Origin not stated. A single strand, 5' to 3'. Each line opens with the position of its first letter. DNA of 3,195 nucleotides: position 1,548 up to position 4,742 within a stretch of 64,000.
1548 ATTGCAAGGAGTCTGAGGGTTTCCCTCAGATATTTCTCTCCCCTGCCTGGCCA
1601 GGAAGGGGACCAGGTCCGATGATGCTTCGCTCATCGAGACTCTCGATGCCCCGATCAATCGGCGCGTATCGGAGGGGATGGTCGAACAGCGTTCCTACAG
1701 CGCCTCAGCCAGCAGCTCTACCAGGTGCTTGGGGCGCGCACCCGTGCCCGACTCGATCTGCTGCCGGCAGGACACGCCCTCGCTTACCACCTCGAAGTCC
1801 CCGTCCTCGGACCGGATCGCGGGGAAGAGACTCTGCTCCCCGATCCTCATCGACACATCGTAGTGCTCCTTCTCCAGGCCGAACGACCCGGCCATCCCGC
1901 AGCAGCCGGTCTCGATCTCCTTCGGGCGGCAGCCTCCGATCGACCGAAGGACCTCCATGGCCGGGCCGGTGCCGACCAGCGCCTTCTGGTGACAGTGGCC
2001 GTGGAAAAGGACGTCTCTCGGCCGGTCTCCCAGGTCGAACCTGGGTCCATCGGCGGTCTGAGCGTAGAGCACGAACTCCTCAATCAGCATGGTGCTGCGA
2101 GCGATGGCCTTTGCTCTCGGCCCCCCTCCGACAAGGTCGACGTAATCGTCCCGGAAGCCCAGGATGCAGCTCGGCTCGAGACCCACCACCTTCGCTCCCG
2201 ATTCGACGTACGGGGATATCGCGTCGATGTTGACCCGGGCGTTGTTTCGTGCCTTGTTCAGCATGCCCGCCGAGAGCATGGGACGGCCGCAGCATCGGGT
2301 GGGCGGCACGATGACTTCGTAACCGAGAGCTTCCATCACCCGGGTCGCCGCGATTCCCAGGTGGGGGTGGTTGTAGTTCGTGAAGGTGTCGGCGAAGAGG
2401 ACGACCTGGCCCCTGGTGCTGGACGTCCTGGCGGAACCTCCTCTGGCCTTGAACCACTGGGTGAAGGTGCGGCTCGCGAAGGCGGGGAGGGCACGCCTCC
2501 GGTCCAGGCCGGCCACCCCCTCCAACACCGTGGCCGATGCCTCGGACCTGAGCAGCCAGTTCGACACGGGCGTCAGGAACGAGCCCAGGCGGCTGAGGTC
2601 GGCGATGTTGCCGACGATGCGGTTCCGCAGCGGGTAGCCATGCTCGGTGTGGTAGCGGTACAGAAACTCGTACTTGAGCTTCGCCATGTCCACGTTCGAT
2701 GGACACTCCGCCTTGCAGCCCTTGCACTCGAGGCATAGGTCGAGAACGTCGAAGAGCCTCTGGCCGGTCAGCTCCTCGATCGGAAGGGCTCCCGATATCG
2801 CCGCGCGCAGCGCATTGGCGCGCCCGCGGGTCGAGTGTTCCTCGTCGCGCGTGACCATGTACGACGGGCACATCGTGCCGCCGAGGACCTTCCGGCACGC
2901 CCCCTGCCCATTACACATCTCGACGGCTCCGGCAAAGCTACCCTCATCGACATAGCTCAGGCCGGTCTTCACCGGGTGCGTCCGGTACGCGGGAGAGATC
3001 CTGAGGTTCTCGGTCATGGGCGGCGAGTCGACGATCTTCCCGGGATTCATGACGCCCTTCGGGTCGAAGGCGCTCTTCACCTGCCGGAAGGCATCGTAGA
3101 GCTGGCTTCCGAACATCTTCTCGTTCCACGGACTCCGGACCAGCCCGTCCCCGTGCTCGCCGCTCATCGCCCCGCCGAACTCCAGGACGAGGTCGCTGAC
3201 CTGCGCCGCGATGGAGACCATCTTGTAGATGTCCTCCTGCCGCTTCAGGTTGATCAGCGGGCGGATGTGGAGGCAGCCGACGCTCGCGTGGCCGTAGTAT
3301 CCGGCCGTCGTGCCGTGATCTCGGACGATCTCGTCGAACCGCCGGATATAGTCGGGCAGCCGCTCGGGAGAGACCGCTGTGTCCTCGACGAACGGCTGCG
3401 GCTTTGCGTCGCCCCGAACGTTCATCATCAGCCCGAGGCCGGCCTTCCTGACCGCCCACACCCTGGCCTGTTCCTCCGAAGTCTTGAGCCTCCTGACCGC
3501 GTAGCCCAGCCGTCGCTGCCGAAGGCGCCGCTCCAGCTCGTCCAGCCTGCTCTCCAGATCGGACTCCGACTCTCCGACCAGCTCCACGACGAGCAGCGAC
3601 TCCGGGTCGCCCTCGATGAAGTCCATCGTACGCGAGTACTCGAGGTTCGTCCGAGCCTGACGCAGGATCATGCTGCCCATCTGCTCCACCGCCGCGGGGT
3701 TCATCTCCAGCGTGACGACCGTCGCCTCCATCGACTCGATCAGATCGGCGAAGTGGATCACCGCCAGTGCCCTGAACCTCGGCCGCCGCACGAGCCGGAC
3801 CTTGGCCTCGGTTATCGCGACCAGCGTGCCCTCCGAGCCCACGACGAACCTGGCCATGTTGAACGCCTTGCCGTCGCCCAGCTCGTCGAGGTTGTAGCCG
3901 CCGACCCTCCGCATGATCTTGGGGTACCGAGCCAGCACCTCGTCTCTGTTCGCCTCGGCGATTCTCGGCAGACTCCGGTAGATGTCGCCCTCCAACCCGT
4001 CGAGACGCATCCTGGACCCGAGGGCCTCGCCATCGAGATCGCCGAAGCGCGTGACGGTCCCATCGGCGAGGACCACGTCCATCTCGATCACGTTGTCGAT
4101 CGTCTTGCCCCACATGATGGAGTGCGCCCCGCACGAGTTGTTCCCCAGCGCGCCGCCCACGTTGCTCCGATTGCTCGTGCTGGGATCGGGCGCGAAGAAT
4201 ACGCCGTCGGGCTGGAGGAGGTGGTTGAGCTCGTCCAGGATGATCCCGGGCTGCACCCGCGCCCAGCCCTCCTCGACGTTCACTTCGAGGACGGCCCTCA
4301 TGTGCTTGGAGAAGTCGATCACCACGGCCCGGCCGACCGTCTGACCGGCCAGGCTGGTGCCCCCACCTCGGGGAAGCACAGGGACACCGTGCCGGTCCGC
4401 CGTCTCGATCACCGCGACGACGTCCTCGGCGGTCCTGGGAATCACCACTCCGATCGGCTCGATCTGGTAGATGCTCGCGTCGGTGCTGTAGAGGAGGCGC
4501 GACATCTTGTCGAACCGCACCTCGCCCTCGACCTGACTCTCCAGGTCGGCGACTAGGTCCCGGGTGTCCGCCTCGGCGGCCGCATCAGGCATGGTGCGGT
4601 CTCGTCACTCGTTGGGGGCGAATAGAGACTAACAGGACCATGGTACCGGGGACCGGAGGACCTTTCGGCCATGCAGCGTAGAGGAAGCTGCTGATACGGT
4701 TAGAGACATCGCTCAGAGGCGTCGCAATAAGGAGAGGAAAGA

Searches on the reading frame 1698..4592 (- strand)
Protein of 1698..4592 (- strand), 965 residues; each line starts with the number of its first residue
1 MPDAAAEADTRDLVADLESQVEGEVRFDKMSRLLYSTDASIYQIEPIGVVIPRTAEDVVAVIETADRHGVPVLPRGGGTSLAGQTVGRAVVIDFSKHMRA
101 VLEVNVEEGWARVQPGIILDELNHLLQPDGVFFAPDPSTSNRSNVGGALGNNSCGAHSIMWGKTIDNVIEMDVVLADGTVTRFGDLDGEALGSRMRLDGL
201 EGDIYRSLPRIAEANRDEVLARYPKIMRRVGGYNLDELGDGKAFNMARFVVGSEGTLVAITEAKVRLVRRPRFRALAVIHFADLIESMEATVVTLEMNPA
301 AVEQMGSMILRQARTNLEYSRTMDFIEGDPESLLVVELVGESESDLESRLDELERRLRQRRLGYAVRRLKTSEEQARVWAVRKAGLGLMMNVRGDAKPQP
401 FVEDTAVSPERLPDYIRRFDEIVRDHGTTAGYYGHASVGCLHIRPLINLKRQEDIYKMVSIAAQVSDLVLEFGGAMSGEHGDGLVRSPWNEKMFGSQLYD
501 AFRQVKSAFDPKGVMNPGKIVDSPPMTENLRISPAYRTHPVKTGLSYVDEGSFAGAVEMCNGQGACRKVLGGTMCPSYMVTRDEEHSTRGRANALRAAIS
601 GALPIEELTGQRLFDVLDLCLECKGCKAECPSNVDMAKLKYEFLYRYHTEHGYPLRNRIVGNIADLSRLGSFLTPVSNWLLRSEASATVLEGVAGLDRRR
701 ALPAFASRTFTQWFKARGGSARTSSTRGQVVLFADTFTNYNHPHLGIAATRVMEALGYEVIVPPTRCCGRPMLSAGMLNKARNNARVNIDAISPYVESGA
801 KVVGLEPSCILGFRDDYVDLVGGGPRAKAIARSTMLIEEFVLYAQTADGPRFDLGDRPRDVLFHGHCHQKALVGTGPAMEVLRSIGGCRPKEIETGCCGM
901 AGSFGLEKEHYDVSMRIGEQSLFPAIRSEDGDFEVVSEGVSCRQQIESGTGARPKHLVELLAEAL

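Call 59: search_protein_families(library=pfam, proteins=[window:1698-4592:-], max_evalue=0.00001)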
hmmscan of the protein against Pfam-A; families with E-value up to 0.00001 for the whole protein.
window:1698-4592:- (965 aa): 5 families
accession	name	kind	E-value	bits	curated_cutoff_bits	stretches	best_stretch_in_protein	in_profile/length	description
PF02913.24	FAD-oxidase_C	-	5.6e-51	174.1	21.2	1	271-520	2-248/248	FAD linked oxidases, C-terminal domain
PF01565.28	FAD_binding_4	-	6.5e-40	136.5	26.4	1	46-183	1-138/139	FAD binding domain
PF13534.11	Fer4_17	-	4.1e-08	34.1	22.2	1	560-635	2-61/61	4Fe-4S dicluster domain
PF13183.11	Fer4_8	-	1.2e-07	32.5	27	1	557-634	2-68/68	4Fe-4S dicluster domain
PF02754.22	CCG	-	2.7e-07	31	20.6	0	739-811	11-82/85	Cysteine-rich domain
